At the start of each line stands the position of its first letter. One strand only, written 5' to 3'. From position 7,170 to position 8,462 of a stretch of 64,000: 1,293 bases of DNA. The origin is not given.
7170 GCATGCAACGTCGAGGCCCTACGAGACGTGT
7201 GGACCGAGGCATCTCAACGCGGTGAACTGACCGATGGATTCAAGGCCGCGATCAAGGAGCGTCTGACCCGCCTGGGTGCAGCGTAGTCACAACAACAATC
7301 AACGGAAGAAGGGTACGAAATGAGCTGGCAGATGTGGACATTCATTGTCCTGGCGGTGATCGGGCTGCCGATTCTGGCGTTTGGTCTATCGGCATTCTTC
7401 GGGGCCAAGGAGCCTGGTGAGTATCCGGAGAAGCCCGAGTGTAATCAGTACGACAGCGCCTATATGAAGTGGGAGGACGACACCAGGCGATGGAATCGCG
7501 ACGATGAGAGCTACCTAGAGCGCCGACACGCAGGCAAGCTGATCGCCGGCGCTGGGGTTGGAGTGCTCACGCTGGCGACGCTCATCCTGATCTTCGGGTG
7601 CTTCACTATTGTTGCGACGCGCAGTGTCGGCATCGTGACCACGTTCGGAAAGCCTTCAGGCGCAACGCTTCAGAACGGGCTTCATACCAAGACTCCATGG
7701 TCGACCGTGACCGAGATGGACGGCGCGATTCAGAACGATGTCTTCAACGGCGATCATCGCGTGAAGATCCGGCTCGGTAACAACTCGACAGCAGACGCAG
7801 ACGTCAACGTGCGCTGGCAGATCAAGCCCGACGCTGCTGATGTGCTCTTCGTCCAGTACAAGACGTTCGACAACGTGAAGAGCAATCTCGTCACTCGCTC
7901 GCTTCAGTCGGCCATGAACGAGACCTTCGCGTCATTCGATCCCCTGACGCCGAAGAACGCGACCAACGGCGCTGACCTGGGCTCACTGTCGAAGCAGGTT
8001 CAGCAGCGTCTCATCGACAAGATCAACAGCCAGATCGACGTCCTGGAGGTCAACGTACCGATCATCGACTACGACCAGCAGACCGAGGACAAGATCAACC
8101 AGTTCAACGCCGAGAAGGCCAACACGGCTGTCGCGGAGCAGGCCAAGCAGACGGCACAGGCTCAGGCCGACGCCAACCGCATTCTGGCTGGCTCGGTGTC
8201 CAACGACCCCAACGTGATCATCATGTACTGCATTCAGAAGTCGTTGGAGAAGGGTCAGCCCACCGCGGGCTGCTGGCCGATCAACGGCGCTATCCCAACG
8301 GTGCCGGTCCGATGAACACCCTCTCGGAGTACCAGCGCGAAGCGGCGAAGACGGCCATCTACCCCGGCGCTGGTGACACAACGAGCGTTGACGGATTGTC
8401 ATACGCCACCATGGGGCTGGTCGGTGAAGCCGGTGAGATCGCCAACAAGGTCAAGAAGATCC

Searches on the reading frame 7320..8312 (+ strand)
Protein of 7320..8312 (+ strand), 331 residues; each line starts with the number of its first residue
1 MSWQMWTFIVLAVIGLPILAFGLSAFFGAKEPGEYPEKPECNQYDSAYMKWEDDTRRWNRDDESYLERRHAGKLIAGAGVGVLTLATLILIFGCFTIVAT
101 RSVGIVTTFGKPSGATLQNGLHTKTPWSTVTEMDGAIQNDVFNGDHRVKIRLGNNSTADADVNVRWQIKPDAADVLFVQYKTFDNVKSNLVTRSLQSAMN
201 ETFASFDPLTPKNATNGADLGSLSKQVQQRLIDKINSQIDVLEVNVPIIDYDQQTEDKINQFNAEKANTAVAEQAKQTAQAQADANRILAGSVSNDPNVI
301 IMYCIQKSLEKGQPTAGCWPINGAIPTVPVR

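Call 40: find_related_loci(query=window:7320-8312:+, collection=viral_contigs, flank=10000)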
Query window:7320-8312:+ (331 aa) in viral_contigs; peptide patterns used: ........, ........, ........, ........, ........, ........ (x = any residue, [..] = any of these).
56 stretches matched a pattern; 49 encode a relative of the query (tblastn E <= 1e-3); 49 distinct loci.
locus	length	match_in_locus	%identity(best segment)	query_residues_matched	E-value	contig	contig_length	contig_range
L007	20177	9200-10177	80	1-331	3e-173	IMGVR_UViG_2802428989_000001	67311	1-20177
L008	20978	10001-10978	79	1-331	5e-163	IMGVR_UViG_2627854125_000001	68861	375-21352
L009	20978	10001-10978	79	1-331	2e-161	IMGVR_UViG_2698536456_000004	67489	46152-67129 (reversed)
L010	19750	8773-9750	79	1-331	4e-161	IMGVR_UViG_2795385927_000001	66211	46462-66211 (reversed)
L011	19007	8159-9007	63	1-329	5e-127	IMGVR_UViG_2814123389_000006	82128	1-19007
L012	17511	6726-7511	58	68-331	1e-92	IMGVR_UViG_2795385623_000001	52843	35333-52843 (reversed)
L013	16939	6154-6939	58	68-331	1e-92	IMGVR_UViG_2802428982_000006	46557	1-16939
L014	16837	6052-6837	58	68-331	1e-92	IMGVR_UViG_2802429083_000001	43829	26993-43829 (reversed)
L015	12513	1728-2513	58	68-331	1e-92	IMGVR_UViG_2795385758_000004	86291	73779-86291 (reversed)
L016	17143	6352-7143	57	65-331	4e-92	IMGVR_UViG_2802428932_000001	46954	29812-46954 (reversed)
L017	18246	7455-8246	57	65-331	4e-92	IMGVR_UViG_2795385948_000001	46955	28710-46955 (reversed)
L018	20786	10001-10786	57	68-331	6e-92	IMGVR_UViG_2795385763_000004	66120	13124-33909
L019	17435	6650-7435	57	68-331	8e-92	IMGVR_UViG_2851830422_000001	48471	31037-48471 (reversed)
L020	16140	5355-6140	57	68-331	8e-92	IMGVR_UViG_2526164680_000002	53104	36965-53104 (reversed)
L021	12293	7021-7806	57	68-331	8e-92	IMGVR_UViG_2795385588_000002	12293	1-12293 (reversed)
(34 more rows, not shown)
